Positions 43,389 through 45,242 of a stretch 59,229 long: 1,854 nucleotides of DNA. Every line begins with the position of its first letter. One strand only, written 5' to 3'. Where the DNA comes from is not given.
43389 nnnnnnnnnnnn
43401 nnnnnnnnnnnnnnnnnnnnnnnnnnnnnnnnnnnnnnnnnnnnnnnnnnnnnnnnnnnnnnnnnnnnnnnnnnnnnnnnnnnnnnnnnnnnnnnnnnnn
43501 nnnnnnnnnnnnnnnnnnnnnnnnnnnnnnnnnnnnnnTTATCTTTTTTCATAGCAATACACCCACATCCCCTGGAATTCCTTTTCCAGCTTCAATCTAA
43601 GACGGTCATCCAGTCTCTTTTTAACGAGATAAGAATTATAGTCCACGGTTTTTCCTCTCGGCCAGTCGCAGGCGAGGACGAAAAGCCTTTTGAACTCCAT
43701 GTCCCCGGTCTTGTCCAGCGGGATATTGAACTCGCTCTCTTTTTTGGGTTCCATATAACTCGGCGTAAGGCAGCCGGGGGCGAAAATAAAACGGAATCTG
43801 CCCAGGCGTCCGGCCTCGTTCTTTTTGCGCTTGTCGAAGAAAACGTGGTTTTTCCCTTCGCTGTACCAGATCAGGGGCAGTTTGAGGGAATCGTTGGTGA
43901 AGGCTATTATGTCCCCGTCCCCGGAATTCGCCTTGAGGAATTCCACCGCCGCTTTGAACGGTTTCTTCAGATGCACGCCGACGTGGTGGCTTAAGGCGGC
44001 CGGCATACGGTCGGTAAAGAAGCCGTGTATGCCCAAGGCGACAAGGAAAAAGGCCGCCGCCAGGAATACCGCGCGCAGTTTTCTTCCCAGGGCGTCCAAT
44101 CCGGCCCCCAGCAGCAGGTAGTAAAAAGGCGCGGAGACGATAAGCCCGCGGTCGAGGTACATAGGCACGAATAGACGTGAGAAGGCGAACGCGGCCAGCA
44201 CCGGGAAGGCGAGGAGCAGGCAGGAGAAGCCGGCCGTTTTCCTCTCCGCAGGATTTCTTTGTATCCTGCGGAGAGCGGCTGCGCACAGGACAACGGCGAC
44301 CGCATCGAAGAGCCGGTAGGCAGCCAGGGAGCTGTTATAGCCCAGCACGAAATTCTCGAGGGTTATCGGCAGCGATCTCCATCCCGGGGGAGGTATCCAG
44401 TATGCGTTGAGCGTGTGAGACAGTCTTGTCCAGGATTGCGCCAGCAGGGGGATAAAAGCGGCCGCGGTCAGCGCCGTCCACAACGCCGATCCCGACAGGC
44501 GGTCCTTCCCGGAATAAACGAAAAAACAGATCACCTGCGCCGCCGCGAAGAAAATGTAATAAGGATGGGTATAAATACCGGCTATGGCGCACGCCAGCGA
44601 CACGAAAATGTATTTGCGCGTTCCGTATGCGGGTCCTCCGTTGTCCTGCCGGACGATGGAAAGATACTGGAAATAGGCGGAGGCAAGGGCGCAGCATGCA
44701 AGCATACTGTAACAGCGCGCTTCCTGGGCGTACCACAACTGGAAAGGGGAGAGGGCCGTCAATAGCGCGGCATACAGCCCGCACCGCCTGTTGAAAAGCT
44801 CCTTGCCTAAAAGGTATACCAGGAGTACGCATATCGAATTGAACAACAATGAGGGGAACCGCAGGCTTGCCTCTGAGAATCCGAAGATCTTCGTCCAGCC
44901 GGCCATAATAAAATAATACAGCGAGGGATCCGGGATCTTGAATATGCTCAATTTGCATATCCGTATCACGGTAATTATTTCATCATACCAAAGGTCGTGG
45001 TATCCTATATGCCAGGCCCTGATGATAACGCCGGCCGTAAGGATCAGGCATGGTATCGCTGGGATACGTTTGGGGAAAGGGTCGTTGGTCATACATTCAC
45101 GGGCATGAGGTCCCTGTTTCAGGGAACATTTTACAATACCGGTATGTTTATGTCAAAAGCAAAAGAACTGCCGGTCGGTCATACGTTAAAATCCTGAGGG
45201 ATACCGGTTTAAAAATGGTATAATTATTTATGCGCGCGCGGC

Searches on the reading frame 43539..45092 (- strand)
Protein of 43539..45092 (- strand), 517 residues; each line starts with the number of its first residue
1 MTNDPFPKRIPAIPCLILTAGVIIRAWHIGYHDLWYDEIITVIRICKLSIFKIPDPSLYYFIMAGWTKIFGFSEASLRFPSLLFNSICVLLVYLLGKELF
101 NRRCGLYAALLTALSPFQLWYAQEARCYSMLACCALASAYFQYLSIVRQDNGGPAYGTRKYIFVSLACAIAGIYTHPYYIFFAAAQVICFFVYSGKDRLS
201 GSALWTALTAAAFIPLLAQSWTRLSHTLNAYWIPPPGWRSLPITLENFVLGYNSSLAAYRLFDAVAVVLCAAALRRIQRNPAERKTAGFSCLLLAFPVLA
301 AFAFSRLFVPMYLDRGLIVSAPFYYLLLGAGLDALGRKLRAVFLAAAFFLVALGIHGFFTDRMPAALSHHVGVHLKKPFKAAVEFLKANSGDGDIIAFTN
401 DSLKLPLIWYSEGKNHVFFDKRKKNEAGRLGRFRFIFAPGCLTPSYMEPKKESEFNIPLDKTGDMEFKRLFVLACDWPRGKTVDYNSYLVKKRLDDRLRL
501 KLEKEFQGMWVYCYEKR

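Call 19: search_protein_families(library=pfam, proteins=[window:43539-45092:-], max_evalue=0.01)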
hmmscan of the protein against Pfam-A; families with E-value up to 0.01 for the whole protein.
window:43539-45092:- (517 aa): 1 family
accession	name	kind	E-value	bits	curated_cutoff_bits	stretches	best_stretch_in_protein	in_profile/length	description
PF13231.12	PMT_2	-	1.6e-15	58.1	26.1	1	56-214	3-153/160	Dolichyl-phosphate-mannose-protein mannosyltransferase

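Call 26: search_protein_families(library=ncbifam, proteins=[window:43539-45092:-], max_evalue=0.01)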
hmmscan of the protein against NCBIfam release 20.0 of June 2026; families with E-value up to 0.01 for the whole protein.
window:43539-45092:- (517 aa): 3 families
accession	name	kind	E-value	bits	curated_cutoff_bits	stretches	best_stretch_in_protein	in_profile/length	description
NF052499.1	MnslTaseMT1671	equivalog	7.7e-12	44.4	900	1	57-366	80-381/523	mannosyltransferase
TIGR04154.1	archaeo_STT3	subfamily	9.6e-06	24.2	450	1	80-120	101-141/831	oligosaccharyl transferase, archaeosortase A system-associated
TIGR03663.1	TIGR03663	subfamily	0.00064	18.8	126.25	1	17-192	7-183/435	flippase activity-associated protein Agl23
